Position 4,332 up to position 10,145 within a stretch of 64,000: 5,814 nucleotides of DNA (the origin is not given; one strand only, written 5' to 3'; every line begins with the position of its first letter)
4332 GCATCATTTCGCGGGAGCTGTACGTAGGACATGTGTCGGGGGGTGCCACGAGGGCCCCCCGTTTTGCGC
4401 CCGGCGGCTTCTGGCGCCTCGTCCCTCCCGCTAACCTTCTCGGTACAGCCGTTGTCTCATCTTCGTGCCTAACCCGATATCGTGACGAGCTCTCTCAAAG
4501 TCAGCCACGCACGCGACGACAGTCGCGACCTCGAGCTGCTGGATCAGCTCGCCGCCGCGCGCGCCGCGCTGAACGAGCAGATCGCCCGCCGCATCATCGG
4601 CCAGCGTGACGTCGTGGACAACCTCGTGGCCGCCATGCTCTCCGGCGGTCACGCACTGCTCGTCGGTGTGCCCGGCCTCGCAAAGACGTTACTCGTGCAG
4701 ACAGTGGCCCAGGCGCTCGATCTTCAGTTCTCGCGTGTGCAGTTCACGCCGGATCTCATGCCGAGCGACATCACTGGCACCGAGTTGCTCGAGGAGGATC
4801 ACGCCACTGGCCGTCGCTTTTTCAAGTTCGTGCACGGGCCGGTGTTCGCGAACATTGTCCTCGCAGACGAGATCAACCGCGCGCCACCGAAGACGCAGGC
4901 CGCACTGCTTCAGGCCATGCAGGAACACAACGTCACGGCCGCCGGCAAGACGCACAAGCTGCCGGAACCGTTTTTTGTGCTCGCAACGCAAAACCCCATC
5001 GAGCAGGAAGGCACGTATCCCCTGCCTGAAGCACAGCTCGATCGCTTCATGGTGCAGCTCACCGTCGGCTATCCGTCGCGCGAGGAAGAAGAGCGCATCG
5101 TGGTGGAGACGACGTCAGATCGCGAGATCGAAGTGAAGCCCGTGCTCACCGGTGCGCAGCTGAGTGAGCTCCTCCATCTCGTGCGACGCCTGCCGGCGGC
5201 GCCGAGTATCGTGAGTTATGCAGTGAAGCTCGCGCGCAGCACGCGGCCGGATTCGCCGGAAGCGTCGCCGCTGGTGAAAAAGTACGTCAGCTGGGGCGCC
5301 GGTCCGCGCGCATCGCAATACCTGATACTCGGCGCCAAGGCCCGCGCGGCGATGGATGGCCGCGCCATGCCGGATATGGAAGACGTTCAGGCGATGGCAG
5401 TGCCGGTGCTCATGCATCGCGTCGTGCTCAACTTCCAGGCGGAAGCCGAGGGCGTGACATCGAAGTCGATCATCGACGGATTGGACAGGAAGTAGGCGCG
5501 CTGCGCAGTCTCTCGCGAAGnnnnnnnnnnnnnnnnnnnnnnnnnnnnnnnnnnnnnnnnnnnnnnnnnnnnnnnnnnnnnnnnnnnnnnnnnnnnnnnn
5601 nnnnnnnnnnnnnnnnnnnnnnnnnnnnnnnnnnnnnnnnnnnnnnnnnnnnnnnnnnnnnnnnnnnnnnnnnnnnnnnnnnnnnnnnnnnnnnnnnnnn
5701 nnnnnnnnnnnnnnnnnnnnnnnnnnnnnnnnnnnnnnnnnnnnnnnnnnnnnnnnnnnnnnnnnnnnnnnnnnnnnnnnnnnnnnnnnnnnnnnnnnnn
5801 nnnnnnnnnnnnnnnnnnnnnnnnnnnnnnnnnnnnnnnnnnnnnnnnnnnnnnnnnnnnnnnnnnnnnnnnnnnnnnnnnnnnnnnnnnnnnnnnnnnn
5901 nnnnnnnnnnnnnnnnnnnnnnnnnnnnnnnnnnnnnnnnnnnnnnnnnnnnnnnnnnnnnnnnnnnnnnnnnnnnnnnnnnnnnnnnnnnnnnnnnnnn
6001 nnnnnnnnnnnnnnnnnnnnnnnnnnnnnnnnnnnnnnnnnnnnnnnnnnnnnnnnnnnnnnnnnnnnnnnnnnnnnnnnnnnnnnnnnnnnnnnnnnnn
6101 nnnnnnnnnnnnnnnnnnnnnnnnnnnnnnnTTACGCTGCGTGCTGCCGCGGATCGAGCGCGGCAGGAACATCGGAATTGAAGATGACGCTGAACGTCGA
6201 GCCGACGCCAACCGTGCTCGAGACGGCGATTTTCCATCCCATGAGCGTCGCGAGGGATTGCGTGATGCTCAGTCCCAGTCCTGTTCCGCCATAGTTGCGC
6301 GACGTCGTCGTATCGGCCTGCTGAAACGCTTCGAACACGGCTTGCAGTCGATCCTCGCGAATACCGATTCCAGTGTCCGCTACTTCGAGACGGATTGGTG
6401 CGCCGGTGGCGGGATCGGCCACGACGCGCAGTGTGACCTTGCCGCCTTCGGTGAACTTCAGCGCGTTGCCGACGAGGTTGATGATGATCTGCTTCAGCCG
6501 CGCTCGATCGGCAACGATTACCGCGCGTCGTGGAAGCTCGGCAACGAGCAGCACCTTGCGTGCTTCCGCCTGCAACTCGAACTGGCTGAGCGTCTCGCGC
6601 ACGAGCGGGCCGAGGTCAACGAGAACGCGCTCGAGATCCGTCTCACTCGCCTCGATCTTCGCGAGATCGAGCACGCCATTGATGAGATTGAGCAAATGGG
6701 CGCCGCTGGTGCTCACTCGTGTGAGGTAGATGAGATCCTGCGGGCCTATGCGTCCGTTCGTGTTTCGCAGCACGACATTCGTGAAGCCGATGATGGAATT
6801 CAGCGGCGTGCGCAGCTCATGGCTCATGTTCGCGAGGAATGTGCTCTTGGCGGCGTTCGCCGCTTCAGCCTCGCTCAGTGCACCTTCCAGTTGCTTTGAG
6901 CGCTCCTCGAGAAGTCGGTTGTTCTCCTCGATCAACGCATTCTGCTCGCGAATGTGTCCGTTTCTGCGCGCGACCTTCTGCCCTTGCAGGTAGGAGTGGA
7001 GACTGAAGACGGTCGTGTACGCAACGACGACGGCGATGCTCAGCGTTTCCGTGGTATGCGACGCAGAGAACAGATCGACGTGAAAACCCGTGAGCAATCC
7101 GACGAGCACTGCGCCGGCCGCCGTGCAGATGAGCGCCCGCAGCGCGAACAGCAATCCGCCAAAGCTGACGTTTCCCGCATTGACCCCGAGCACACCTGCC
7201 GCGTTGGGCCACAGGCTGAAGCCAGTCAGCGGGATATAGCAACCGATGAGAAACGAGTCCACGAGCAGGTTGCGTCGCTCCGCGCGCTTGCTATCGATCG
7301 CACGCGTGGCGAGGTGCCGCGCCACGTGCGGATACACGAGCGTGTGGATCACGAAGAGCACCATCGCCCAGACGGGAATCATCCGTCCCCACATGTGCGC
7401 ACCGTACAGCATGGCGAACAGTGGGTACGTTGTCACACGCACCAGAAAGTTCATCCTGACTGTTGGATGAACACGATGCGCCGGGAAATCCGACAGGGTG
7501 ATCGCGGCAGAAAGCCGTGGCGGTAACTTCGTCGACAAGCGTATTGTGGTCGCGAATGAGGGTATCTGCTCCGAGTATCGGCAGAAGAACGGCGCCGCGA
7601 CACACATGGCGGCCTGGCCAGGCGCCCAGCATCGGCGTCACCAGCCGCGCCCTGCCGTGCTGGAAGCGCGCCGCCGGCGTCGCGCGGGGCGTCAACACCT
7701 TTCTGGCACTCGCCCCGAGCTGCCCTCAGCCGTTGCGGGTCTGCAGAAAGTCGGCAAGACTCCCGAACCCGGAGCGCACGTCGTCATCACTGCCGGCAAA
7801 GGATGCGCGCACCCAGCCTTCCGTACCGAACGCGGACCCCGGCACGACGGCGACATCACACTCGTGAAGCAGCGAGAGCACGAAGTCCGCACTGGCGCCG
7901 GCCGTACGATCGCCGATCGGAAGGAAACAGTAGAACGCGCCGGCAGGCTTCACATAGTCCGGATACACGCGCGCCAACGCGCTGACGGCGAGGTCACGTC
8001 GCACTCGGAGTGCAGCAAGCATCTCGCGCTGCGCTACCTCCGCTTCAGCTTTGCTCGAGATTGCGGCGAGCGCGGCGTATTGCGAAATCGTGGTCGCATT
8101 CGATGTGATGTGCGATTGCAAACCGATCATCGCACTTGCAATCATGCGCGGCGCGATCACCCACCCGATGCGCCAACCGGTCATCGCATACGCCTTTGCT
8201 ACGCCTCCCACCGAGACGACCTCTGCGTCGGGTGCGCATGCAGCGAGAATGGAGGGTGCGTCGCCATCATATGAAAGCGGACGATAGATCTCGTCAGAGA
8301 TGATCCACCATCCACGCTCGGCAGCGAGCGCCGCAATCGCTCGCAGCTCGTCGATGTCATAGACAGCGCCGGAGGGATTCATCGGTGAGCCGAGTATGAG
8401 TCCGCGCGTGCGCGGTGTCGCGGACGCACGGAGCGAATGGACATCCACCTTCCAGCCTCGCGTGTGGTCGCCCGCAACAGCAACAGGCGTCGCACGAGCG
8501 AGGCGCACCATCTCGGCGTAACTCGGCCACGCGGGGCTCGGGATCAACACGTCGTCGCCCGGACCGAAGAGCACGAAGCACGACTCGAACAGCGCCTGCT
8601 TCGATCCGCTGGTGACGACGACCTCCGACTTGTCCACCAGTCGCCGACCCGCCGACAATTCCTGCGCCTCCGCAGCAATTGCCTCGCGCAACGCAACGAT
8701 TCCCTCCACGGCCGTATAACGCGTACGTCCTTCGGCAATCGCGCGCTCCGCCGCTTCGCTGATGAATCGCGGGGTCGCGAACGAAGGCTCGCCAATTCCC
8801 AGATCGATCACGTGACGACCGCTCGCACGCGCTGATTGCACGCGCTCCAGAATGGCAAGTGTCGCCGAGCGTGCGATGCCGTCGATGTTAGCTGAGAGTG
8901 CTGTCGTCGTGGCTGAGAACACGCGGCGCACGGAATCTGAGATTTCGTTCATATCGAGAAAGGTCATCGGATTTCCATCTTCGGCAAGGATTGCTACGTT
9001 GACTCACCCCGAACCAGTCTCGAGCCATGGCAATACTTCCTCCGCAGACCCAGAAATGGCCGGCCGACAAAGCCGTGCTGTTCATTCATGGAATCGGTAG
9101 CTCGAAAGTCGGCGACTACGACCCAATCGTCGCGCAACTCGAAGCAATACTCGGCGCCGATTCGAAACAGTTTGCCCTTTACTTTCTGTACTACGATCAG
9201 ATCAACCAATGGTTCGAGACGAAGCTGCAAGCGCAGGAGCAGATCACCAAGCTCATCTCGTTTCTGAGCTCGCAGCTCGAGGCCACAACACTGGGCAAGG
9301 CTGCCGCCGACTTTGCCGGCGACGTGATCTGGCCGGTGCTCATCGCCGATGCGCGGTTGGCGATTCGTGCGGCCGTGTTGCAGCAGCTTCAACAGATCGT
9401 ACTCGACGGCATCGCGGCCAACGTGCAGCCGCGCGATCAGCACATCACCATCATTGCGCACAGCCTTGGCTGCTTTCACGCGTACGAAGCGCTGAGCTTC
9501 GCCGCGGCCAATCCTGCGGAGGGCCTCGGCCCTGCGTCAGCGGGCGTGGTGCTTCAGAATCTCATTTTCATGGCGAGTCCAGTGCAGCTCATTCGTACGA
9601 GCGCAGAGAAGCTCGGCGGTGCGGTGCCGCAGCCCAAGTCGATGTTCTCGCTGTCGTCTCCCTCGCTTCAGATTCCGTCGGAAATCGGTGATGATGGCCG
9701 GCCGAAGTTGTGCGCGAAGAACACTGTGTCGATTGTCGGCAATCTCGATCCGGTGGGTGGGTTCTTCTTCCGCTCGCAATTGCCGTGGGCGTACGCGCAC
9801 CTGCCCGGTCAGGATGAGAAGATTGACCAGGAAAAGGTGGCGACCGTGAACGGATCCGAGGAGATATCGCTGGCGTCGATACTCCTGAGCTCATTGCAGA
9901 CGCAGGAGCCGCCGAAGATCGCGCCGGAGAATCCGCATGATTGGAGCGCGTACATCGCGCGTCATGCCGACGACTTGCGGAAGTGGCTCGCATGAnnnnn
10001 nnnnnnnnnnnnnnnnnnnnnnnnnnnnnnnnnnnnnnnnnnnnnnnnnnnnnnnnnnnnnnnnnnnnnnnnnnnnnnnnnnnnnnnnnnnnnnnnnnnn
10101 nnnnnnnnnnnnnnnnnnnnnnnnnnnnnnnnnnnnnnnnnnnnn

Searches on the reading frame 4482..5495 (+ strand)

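Call 12: search_protein_families(library=pfam, proteins=[window:4482-5495:+], max_evalue=0.001)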
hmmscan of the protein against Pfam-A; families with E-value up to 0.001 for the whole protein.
window:4482-5495:+ (337 aa): 8 families
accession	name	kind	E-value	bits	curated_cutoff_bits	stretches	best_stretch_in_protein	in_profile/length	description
PF07726.17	AAA_3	-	1.3e-63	213.1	27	1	57-191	1-131/131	ATPase family associated with various cellular activities (AAA)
PF17863.7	AAA_lid_2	-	1.5e-16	60.3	22.7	1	265-332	5-72/74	AAA lid domain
PF07728.20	AAA_5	-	2.8e-13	50.5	22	1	58-189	2-139/139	AAA domain (dynein-related subfamily)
PF20030.5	bpMoxR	-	1.9e-11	43.9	27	1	31-207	7-178/205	MoxR domain in the MoxR-vWA-beta-propeller ternary systems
PF00004.35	AAA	-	1.9e-06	28.8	21.2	1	59-193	2-127/131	ATPase family associated with various cellular activities (AAA)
PF00493.29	MCM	-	0.0002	21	23.3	1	54-174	56-175/224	MCM P-loop domain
PF00158.32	Sigma54_activat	-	0.00057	20.1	20.2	0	125-172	96-144/168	Sigma-54 interaction domain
PF05496.18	RuvB_N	-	0.00094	19.4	27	0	56-84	34-62/159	Holliday junction DNA helicase RuvB P-loop domain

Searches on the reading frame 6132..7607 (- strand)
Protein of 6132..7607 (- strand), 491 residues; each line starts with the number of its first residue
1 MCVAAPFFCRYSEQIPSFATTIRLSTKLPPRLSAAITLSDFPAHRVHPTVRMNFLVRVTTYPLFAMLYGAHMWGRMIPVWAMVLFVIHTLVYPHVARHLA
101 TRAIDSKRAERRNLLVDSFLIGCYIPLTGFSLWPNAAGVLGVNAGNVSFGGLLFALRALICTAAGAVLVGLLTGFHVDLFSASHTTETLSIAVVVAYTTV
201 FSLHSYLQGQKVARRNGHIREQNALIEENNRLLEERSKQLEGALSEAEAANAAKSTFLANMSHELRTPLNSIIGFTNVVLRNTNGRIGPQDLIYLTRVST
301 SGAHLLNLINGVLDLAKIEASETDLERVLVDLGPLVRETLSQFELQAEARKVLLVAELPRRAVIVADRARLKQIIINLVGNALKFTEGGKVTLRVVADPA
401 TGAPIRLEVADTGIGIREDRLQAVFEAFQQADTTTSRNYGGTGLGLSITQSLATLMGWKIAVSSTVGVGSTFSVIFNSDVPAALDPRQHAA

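Call 12: search_protein_families(library=pfam, proteins=[window:6132-7607:-], max_evalue=0.001)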
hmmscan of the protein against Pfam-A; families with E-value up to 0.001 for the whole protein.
window:6132-7607:- (491 aa): 3 families
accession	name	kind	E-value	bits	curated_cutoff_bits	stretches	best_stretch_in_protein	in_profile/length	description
PF02518.31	HATPase_c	-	3.1e-26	92.4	26.4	1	367-476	2-107/111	Histidine kinase-, DNA gyrase B-, and HSP90-like ATPase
PF05230.16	MASE2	-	1.6e-16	60.5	25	1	54-136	3-85/89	MASE2 domain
PF00512.31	HisKA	-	1.1e-15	57.8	26.9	1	253-320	1-65/66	His Kinase A (phospho-acceptor) domain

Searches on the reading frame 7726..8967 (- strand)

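Call 12: search_protein_families(library=pfam, proteins=[window:7726-8967:-], max_evalue=0.001)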
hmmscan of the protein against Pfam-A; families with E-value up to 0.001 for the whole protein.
window:7726-8967:- (413 aa): 2 families
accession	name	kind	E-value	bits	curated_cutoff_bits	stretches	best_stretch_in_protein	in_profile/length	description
PF00155.27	Aminotran_1_2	-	1.9e-69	235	19.7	1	52-396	2-353/361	Aminotransferase class I and II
PF01041.23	DegT_DnrJ_EryC1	-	8.5e-08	32.2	19.8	1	116-225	43-145/360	DegT/DnrJ/EryC1/StrS aminotransferase family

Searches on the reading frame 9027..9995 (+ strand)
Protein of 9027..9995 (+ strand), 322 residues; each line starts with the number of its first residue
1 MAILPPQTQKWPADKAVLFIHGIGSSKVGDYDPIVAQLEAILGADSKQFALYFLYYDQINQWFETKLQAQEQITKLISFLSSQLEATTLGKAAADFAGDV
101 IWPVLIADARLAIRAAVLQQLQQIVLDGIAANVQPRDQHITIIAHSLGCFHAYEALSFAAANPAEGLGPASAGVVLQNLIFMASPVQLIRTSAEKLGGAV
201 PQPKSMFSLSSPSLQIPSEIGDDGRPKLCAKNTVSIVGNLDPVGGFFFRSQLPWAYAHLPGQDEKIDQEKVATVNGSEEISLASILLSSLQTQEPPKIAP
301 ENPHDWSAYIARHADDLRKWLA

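Call 12: search_protein_families(library=pfam, proteins=[window:9027-9995:+], max_evalue=0.001)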
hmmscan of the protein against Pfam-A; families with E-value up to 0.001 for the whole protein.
window:9027-9995:+ (322 aa): 0 families

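Call 62: search_protein_families(library=padloc, proteins=[window:9027-9995:+], max_evalue=0.01)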
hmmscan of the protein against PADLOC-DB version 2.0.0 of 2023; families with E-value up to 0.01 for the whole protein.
window:9027-9995:+ (322 aa): 0 families

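Call 88: search_protein_families(library=pfam, proteins=[window:9027-9995:+], max_evalue=1)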
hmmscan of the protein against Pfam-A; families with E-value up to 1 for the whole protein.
window:9027-9995:+ (322 aa): 3 families
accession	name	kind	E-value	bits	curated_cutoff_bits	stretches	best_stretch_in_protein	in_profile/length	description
PF05057.20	DUF676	-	0.0034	17.4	20.3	1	124-185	65-124/217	Putative serine esterase (DUF676)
PF06821.19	Ser_hydrolase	-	0.0039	17.6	22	1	125-157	42-74/172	Serine hydrolase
PF12697.13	Abhydrolase_6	-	0.011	16.8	26.3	1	17-184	1-93/217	Alpha/beta hydrolase family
